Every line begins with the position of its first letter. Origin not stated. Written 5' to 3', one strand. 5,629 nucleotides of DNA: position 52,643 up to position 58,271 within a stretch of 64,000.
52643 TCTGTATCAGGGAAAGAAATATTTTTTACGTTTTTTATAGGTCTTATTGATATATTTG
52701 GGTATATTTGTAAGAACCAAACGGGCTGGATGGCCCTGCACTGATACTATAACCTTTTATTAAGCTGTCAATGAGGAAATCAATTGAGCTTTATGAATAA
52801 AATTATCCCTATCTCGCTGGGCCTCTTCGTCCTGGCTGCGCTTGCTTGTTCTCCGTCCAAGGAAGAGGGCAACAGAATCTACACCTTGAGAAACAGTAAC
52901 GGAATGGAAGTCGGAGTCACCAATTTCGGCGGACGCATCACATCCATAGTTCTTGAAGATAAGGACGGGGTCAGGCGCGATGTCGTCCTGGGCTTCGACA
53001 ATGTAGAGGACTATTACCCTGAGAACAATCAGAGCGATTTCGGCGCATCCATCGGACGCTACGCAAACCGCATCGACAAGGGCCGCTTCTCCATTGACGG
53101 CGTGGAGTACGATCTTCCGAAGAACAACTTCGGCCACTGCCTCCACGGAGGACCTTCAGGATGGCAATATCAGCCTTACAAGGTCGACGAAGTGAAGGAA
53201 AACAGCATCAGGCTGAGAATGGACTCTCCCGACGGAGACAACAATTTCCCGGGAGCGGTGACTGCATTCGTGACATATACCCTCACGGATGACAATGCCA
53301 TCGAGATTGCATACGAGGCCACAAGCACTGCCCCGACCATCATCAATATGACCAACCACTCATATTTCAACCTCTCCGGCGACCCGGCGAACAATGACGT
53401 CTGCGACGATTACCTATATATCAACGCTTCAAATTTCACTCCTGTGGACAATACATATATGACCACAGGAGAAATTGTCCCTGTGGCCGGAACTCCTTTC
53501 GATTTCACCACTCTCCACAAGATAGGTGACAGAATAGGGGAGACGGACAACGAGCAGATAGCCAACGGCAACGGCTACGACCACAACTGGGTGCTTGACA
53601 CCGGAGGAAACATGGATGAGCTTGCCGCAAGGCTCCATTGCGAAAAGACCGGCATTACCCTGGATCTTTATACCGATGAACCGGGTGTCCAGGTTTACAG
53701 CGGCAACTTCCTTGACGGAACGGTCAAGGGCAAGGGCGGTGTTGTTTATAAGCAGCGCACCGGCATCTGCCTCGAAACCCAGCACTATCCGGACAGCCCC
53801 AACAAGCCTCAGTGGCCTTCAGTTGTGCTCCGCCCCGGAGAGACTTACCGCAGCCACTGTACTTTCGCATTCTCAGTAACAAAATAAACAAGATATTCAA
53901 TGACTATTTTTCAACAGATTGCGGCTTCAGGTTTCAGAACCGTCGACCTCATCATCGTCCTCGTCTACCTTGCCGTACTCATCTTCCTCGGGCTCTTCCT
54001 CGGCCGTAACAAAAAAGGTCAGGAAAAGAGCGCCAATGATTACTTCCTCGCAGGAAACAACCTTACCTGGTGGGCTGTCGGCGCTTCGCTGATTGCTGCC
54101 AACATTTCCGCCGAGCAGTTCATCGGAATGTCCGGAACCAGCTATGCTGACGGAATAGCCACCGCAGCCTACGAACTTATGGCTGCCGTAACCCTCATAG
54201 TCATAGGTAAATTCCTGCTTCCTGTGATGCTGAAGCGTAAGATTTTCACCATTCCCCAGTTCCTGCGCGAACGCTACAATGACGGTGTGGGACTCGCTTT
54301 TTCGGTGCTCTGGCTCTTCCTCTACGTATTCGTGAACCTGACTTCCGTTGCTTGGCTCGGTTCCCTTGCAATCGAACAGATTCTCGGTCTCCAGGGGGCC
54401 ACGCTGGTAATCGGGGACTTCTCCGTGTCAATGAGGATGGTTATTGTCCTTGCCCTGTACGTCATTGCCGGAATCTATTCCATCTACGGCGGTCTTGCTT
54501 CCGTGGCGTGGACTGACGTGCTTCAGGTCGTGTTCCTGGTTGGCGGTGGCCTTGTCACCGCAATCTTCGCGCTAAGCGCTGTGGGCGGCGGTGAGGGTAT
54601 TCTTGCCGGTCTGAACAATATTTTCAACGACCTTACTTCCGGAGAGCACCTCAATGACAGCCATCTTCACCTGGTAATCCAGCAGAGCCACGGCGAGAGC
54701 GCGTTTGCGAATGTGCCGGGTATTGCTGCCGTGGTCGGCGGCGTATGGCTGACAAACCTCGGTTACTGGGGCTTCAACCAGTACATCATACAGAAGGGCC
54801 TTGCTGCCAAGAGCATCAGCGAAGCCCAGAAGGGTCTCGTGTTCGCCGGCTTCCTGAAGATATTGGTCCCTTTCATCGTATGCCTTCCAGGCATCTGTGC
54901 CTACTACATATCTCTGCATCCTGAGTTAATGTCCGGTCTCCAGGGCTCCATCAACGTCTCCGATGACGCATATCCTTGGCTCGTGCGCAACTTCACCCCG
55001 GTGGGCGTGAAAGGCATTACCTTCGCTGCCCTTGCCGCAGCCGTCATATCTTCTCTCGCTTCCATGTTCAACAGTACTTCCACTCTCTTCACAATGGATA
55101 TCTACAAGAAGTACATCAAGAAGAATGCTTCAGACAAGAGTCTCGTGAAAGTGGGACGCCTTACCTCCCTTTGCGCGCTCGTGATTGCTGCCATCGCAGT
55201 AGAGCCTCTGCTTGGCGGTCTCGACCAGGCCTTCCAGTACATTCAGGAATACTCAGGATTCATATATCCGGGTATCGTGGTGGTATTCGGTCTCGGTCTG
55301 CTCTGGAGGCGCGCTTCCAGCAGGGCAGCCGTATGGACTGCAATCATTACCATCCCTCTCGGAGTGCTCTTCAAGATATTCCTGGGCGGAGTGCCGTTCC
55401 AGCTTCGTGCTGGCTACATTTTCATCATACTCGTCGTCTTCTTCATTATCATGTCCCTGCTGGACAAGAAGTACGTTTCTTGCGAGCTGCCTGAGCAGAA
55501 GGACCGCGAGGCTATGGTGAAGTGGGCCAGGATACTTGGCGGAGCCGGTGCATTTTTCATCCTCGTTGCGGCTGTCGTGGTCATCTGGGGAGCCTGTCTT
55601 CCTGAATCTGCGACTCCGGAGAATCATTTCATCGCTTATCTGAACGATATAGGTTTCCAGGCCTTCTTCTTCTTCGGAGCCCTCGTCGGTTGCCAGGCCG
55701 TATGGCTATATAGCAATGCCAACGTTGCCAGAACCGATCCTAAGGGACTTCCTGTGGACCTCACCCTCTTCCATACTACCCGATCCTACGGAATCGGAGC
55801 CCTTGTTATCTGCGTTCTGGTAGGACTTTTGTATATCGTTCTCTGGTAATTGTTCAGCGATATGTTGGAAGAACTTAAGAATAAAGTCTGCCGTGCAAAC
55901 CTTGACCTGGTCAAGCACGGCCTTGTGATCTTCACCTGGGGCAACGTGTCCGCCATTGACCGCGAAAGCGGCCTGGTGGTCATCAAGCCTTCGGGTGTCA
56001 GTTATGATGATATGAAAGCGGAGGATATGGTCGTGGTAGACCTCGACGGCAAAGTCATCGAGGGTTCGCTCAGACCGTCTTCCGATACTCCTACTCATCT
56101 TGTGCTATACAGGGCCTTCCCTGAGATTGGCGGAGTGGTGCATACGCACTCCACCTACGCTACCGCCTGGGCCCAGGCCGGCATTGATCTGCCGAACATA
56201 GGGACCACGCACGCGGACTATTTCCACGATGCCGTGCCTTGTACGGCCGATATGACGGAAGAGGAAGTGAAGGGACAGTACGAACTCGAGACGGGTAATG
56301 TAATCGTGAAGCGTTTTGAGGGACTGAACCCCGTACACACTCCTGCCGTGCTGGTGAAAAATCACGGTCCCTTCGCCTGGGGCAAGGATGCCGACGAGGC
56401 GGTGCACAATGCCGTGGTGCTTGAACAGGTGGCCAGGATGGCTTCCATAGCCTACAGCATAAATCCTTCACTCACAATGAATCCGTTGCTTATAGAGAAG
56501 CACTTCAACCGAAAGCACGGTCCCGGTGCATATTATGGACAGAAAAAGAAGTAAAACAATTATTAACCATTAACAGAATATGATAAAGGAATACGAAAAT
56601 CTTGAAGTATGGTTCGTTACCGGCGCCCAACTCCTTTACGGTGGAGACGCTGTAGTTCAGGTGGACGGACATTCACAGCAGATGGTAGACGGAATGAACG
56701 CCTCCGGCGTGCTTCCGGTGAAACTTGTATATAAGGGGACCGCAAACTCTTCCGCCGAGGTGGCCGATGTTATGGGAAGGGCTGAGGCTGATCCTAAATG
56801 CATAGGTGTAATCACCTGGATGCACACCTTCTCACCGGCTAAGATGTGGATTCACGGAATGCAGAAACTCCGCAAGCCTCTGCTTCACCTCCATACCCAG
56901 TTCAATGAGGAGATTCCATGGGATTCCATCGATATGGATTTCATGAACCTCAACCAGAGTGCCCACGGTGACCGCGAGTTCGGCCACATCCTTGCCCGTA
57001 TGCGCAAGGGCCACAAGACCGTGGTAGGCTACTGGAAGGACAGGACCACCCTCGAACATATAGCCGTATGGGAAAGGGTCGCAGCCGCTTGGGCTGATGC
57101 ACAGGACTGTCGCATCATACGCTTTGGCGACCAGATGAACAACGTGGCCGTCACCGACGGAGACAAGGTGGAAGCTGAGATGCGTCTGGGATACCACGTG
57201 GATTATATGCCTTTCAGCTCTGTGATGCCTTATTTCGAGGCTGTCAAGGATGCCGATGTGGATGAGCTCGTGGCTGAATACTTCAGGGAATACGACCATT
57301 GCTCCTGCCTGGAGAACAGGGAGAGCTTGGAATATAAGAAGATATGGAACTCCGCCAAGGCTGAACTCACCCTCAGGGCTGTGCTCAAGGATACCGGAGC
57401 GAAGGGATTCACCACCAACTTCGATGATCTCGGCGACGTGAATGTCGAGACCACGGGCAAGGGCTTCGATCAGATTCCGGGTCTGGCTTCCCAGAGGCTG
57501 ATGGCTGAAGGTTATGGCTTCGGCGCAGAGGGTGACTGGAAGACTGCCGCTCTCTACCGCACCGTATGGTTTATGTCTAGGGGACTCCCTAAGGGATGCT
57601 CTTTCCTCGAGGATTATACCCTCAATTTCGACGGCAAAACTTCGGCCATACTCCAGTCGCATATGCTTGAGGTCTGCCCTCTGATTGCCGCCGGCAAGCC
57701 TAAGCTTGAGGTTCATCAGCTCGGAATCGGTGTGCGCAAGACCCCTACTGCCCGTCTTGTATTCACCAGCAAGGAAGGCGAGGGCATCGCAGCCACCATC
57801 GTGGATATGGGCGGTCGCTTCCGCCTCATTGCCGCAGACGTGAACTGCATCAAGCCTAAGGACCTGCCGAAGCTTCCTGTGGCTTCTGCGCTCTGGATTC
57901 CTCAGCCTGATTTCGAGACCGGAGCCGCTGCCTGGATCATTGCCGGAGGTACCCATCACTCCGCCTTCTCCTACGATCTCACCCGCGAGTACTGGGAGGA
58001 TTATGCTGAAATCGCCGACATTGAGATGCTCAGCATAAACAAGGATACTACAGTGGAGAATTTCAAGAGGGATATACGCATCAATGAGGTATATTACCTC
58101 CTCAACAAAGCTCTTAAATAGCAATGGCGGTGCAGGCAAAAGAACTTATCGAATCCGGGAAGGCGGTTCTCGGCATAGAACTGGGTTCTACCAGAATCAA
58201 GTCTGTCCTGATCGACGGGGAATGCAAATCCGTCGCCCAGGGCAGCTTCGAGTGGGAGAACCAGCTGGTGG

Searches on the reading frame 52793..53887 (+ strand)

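Call 72: search_protein_families(library=pfam, proteins=[window:52793-53887:+], max_evalue=0.00001)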
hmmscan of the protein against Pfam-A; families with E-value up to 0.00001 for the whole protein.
window:52793-53887:+ (364 aa): 1 family
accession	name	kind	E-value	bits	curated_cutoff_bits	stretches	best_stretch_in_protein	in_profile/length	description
PF01263.26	Aldose_epim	-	2.1e-87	293.7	27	1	29-358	2-298/299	Aldose 1-epimerase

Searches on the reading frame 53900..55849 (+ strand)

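Call 72: search_protein_families(library=pfam, proteins=[window:53900-55849:+], max_evalue=0.00001)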
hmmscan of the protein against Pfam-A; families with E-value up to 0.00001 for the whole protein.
window:53900-55849:+ (649 aa): 1 family
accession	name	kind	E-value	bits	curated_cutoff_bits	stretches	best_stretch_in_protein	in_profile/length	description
PF00474.23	SSF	-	6.1e-61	206.9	22.8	1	48-483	1-405/406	Sodium:solute symporter family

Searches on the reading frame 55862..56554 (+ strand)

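Call 72: search_protein_families(library=pfam, proteins=[window:55862-56554:+], max_evalue=0.00001)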
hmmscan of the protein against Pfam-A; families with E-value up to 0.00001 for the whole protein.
window:55862-56554:+ (230 aa): 1 family
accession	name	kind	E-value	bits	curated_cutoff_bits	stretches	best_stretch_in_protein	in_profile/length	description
PF00596.27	Aldolase_II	-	4.1e-59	200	22.2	1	8-194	2-182/183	Class II Aldolase and Adducin N-terminal domain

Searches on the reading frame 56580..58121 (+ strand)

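Call 72: search_protein_families(library=pfam, proteins=[window:56580-58121:+], max_evalue=0.00001)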
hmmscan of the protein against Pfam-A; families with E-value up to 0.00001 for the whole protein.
window:56580-58121:+ (513 aa): 3 families
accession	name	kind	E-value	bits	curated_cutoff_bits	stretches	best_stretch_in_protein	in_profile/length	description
PF02610.21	AraA_N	-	4.2e-78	261.3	24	1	9-174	2-167/168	L-arabinose isomerase N-terminal domain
PF11762.14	Arabinose_Iso_C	-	3.5e-59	199.1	25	1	339-482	1-144/144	L-arabinose isomerase C-terminal domain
PF24856.1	AraA_central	-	7.4e-55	185.9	24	1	178-335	1-148/148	L-arabinose isomerase central domain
